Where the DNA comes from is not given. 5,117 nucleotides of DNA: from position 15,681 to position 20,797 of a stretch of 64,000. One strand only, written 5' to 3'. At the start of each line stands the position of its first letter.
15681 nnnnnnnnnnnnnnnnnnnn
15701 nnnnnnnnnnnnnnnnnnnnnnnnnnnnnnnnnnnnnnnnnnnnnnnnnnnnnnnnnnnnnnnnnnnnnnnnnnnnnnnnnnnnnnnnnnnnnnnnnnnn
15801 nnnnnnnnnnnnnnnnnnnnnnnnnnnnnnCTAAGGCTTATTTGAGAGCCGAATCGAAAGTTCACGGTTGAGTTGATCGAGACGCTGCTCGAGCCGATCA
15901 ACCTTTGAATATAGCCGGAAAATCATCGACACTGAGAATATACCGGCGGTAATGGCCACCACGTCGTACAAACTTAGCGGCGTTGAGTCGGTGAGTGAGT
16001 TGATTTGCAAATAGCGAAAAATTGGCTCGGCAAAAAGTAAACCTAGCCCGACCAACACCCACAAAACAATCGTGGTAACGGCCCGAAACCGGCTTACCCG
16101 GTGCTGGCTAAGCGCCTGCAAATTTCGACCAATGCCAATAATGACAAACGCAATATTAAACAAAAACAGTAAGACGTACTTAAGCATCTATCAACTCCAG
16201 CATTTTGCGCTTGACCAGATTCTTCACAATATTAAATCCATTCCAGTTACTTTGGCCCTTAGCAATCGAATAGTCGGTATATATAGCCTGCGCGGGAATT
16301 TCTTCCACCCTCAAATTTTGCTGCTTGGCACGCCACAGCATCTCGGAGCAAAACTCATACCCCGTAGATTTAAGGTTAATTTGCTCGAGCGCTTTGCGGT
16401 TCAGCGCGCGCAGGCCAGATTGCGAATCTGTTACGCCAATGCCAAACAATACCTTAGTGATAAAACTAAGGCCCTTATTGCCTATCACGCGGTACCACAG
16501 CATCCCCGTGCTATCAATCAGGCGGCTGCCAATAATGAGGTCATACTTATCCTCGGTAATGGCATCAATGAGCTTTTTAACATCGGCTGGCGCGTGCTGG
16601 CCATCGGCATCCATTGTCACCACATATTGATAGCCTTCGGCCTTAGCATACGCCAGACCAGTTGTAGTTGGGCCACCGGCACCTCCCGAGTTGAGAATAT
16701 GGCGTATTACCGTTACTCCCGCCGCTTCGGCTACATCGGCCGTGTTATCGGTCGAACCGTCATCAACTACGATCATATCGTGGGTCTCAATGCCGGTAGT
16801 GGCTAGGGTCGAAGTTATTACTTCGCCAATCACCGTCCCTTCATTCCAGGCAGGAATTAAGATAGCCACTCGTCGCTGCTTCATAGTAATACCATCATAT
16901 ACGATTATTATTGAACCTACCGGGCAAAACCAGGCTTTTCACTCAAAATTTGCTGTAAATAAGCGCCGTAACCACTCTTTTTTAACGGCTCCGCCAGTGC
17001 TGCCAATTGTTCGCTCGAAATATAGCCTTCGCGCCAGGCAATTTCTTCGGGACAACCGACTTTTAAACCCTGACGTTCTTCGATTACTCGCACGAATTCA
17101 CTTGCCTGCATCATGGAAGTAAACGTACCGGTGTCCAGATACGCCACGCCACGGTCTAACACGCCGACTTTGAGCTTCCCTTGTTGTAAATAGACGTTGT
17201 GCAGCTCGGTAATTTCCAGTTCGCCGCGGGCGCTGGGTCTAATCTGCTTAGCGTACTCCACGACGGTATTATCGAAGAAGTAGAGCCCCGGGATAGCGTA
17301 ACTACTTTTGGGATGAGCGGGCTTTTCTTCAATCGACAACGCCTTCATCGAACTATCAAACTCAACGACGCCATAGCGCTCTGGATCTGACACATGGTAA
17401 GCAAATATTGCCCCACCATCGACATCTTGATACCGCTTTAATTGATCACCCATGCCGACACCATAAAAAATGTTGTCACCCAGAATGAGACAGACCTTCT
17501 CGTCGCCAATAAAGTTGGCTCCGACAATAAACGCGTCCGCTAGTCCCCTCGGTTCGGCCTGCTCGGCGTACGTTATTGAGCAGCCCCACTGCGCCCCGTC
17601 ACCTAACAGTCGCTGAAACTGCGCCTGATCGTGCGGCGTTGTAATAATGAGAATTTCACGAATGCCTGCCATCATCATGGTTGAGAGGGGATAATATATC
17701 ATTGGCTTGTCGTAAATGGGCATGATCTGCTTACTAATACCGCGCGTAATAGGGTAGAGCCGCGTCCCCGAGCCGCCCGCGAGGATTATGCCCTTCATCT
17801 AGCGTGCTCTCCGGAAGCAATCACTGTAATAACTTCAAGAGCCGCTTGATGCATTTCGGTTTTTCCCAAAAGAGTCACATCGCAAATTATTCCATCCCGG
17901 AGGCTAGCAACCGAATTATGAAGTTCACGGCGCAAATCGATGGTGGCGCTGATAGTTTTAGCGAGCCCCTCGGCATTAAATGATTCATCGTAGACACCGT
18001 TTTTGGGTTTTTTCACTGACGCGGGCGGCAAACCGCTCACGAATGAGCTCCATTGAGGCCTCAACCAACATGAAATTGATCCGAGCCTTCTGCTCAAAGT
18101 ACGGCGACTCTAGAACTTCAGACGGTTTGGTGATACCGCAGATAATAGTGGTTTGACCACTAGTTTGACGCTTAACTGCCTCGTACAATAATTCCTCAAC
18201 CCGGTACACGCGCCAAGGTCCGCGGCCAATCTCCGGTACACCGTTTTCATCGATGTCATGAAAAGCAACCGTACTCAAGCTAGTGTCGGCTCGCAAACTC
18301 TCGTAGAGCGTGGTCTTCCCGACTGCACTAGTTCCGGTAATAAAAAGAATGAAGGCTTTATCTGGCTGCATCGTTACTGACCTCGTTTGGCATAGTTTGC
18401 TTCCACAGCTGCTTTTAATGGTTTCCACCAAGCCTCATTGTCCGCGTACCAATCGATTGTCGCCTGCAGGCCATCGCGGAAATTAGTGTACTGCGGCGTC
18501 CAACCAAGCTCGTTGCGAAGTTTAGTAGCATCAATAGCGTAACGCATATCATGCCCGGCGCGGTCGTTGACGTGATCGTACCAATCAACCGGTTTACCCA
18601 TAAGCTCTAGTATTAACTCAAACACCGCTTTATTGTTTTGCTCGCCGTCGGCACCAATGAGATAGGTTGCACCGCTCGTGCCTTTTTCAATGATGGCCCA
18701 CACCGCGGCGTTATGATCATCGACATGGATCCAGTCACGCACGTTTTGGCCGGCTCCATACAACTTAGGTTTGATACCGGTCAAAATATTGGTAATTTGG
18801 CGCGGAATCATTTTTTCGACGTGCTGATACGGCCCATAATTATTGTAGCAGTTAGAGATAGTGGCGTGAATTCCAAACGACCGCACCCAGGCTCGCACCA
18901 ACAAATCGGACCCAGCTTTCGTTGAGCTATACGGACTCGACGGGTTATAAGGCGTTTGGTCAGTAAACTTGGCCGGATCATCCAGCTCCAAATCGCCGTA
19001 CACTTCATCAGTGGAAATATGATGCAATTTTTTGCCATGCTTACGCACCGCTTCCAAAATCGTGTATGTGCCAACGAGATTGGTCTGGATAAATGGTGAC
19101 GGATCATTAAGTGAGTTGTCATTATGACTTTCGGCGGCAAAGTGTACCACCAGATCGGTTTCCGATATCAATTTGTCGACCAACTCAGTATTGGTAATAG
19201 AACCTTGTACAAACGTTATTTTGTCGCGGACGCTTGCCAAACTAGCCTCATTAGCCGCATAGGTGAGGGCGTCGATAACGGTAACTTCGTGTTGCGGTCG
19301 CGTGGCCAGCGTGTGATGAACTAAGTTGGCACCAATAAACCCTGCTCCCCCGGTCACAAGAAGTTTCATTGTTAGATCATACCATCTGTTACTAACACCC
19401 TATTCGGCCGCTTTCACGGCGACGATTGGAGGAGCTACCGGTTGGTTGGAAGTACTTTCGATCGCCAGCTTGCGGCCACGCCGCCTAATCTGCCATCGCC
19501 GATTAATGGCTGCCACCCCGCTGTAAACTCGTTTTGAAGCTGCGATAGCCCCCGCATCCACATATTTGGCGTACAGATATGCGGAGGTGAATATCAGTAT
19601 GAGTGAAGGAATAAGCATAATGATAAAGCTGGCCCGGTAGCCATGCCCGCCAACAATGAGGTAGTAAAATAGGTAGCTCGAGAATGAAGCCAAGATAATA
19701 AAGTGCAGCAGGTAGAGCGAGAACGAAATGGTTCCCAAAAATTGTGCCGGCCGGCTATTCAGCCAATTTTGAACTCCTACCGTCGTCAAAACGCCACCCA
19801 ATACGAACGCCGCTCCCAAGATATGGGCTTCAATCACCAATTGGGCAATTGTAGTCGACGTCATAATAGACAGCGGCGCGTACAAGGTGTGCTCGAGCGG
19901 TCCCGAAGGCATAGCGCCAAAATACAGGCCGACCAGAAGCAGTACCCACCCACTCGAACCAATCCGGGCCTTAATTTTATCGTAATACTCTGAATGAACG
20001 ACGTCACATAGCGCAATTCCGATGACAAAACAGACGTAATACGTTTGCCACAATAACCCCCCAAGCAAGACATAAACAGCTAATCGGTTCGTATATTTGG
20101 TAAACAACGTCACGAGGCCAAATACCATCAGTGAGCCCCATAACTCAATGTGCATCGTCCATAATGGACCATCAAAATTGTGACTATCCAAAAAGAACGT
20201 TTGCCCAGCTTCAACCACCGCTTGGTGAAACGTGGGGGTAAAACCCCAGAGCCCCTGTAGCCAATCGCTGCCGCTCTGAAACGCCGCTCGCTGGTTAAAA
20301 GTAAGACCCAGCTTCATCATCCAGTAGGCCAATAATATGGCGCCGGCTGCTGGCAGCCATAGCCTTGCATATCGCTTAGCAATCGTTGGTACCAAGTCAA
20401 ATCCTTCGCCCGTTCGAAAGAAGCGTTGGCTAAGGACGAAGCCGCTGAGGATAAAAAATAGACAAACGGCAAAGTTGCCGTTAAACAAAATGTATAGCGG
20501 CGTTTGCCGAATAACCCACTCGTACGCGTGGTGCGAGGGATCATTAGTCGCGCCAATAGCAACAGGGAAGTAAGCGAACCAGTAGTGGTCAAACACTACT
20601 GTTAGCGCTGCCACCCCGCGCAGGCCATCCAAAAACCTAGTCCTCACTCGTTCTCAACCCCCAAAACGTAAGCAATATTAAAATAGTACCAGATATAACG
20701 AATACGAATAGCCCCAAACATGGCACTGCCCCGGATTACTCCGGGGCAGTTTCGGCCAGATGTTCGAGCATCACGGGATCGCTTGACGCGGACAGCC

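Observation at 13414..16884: Gtr/Arn-style three-component extracytoplasmic glycosylation module inside the envelope-glycan locus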

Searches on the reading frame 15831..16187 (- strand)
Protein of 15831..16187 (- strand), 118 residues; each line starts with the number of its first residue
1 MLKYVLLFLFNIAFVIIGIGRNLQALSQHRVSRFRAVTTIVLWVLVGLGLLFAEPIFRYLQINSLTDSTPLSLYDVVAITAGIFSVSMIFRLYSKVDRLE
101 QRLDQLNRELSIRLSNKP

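Call 3: search_protein_families(library=pfam, proteins=[window:15831-16187:-], max_evalue=0.1)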
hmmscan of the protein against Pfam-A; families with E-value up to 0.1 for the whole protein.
window:15831-16187:- (118 aa): 2 families
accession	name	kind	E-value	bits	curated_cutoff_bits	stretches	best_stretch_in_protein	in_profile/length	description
PF10066.14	DUF2304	-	1.6e-05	25.5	25.5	1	10-113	5-103/106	Uncharacterized conserved protein (DUF2304)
PF06305.16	LapA_dom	-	0.017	15.5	28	1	78-110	31-63/64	Lipopolysaccharide assembly protein A domain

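Call 4: search_protein_families(library=ncbifam, proteins=[window:15831-16187:-], max_evalue=0.1)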
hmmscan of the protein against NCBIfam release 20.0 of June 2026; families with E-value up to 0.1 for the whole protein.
window:15831-16187:- (118 aa): 3 families
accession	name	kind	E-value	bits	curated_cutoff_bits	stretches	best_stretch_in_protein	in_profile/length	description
NF011714.0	PRK15135.1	subfamily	0.013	15.3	319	1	14-93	27-107/228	histidine ABC transporter permease HisQ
TIGR02976.1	phageshock_pspB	equivalog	0.024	14.9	51.7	0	87-108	42-63/75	envelope stress response membrane protein PspB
NF046000.1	MAG1210_fam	subfamily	0.026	13.2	275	1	29-111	57-139/550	MAG1210 family protein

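Call 83: search_protein_families(library=pfam, alignment_id=A5, max_evalue=0.01)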
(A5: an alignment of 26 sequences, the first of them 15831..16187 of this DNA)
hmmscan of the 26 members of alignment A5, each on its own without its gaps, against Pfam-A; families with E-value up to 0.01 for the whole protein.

A. member 1, window:15831-16187:- (118 aa): 1 family
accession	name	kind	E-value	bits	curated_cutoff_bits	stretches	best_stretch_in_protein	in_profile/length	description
PF10066.14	DUF2304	-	1.6e-05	25.5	25.5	1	10-113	5-103/106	Uncharacterized conserved protein (DUF2304)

B. families by the number of members that match (of 26 scanned): 5 families
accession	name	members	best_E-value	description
PF10066.14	DUF2304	25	8.5e-07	Uncharacterized conserved protein (DUF2304)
PF00689.26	Cation_ATPase_C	1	0.0032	Cation transporting ATPase, C-terminus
PF16080.10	Phage_holin_2_3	1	0.0055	Bacteriophage holin family HP1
PF06472.20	ABC_membrane_2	1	0.0072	ABC transporter transmembrane region 2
PF04241.20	DUF423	1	0.0094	Protein of unknown function (DUF423)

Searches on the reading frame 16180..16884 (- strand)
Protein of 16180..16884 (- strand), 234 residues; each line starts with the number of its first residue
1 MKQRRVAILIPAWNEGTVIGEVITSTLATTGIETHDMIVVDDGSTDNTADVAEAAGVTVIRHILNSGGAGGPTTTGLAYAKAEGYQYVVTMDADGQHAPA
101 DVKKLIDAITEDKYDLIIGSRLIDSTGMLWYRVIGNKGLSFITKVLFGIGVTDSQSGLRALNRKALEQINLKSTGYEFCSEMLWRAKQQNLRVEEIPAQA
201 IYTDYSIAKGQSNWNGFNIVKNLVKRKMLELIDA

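Call 3: search_protein_families(library=pfam, proteins=[window:16180-16884:-], max_evalue=0.1)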
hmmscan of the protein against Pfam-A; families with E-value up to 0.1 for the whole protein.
window:16180-16884:- (234 aa): 4 families
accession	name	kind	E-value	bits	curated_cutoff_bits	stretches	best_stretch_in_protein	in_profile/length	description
PF00535.33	Glycos_transf_2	-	1.3e-28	100.5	23.3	1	8-169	2-167/168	Glycosyl transferase family 2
PF13641.12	Glyco_tranf_2_3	-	6.6e-07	30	27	1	5-94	2-96/230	Glycosyltransferase like family 2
PF13704.12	Glyco_tranf_2_4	-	0.0011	19.9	27.5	1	14-94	2-81/98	Glycosyl transferase family 2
PF12804.13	NTP_transf_3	-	0.085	13.5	27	0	26-118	33-120/160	MobA-like NTP transferase domain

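Call 4: search_protein_families(library=ncbifam, proteins=[window:16180-16884:-], max_evalue=0.1)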
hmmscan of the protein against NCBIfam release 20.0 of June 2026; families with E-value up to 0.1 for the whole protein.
window:16180-16884:- (234 aa): 28 families (the best 25 are shown)
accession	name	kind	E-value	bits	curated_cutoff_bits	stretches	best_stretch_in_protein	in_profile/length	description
NF058614.1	PPMAGASynPpgS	equivalog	1.6e-48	165.1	370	1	6-228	2-225/226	polyprenyl-phospho-N-acetylgalactosaminyl synthase PpgS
TIGR04182.1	glyco_TIGR04182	equivalog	4e-30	105.2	325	1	6-200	2-190/293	S-layer glycoprotein N-glycosyltransferase AglJ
NF041391.1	DPhHxTase_Halo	equivalog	1.2e-17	63.6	375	1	12-199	3-182/213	dolichyl-phosphate hexose transferase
NF047588.1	GlcsyltransPgfSStrep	equivalog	2.1e-14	53.5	500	1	5-170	2-168/308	glycosyltransferase PgfS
NF007986.1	PRK10714.1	equivalog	1.4e-12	47.2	529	1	4-168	6-171/316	undecaprenyl-phosphate 4-deoxy-4-formamido-L-arabinose transferase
TIGR03469.1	HpnB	hypoth_equivalog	2.2e-12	46.7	379.25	1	5-117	45-168/386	hopene-associated glycosyltransferase HpnB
NF010496.0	PRK13915.1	equivalog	2.4e-10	40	262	1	2-62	29-91/307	glucosyl-3-phosphoglycerate synthase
NF007482.0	PRK10073.1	equivalog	3.2e-10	39.5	423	1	3-117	5-118/334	glycosyltransferase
TIGR03937.1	PgaC_IcaA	equivalog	8.5e-10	38.1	422.3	1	4-111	45-152/407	poly-beta-1,6-N-acetyl-D-glucosamine synthase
NF047683.1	TeichurnBiosyTuaG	equivalog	9e-10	38.6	400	1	2-129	4-132/252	teichuronic acid biosynthesis protein TuaG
NF045692.1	OglycostaseCruG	equivalog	2.7e-08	33.1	600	1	5-118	42-161/386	2'-O-glycosyltransferase CruG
TIGR04283.1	glyco_like_mftF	equivalog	3.3e-08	33.4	182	1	7-106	2-93/221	TIGR04283 family arsenosugar biosynthesis glycosyltransferase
TIGR03965.1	mycofact_glyco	equivalog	1.1e-06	27.8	280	1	3-83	73-156/467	mycofactocin biosynthesis glycosyltransferase MftF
NF041875.1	EPS_EpsD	equivalog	1.5e-06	27.9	370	1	7-125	2-120/325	exopolysaccharide biosynthesis glycosyltransferase EpsD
NF041865.1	EpsU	equivalog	1.6e-06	27.4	700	1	3-102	38-140/394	exopolysaccharide biosynthesis GT2 family glycosyltransferase EpsU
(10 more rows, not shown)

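Call 78: search_solved_structures(query=window:16180-16884:-, max_evalue=0.001, show_alignments=1)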
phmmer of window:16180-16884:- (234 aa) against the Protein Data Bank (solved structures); distinct sequences matched with E-value up to 0.001: 12.
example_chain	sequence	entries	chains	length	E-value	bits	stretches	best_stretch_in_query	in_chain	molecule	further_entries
5mlz_A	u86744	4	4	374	8.1e-15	58.2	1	4-217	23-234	Dolichol monophosphate mannose synthase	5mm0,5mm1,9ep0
9hwj_A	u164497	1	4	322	1.5e-09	41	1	4-166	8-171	Undecaprenyl-phosphate 4-deoxy-4-formamido-L-arabinose transferase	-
6h1j_A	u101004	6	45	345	7.4e-09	38.7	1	4-139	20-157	Probable ss-1,3-N-acetylglucosaminyltransferase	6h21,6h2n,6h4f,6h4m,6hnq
2z87_A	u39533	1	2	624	3.3e-08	36.6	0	6-138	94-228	Chondroitin synthase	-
2z86_A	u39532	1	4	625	3.3e-08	36.6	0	6-138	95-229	Chondroitin synthase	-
9bhc_C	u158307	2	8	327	3.5e-07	33.2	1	4-165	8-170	Undecaprenyl-phosphate 4-deoxy-4-formamido-L-arabinose transferase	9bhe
8vxh_A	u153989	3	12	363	4.5e-07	32.8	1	4-165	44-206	Undecaprenyl-phosphate 4-deoxy-4-formamido-L-arabinose transferase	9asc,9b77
6p61_A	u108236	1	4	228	4.8e-05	26.2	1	4-95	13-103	Glycosyltransferase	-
5tze_C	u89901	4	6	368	0.00024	23.9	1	6-112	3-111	Glycosyl transferase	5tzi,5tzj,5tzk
7pdo_A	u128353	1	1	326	0.00025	23.9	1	4-61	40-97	Glucosyl-3-phosphoglycerate synthase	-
7p5l_A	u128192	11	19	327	0.00025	23.9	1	4-61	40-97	Glucosyl-3-phosphoglycerate synthase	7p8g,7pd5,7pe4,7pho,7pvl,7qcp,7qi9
5tz8_A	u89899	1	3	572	0.0005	22.9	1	6-111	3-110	Glycosyl transferase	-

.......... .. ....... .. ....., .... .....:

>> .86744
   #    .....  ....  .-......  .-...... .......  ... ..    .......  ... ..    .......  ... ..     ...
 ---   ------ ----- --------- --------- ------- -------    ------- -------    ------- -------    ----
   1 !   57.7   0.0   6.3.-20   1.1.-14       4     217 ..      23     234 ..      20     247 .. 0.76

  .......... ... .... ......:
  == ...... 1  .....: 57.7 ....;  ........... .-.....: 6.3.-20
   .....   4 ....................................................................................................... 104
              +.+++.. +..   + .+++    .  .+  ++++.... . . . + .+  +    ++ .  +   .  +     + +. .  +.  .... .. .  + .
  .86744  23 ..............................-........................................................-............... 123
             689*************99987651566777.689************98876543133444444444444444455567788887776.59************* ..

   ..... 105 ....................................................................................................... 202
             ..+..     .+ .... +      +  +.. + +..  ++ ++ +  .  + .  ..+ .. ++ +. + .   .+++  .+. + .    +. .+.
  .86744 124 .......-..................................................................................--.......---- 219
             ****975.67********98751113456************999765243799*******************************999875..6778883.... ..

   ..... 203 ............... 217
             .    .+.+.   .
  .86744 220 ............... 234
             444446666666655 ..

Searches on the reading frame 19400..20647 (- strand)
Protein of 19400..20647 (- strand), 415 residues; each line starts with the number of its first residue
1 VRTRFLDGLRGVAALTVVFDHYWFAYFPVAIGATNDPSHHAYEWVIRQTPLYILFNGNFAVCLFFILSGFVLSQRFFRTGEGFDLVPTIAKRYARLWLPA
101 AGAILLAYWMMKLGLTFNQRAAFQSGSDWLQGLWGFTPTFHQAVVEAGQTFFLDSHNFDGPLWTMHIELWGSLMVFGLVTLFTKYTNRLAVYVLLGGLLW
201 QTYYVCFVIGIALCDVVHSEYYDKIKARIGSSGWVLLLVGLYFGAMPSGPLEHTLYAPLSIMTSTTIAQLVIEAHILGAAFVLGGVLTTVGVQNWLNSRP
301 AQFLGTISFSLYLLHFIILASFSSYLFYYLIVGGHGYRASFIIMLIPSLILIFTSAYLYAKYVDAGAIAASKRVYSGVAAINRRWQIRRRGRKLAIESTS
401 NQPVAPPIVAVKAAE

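Call 3: search_protein_families(library=pfam, proteins=[window:19400-20647:-], max_evalue=0.1)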
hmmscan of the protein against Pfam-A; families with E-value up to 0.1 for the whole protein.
window:19400-20647:- (415 aa): 1 family
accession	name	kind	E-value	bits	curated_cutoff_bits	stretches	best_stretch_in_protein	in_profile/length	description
PF01757.29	Acyl_transf_3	-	1.7e-22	80.4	31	1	5-353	3-322/326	Acyltransferase domain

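Call 4: search_protein_families(library=ncbifam, proteins=[window:19400-20647:-], max_evalue=0.1)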
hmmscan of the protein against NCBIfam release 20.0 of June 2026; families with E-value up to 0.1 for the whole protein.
window:19400-20647:- (415 aa): 0 families
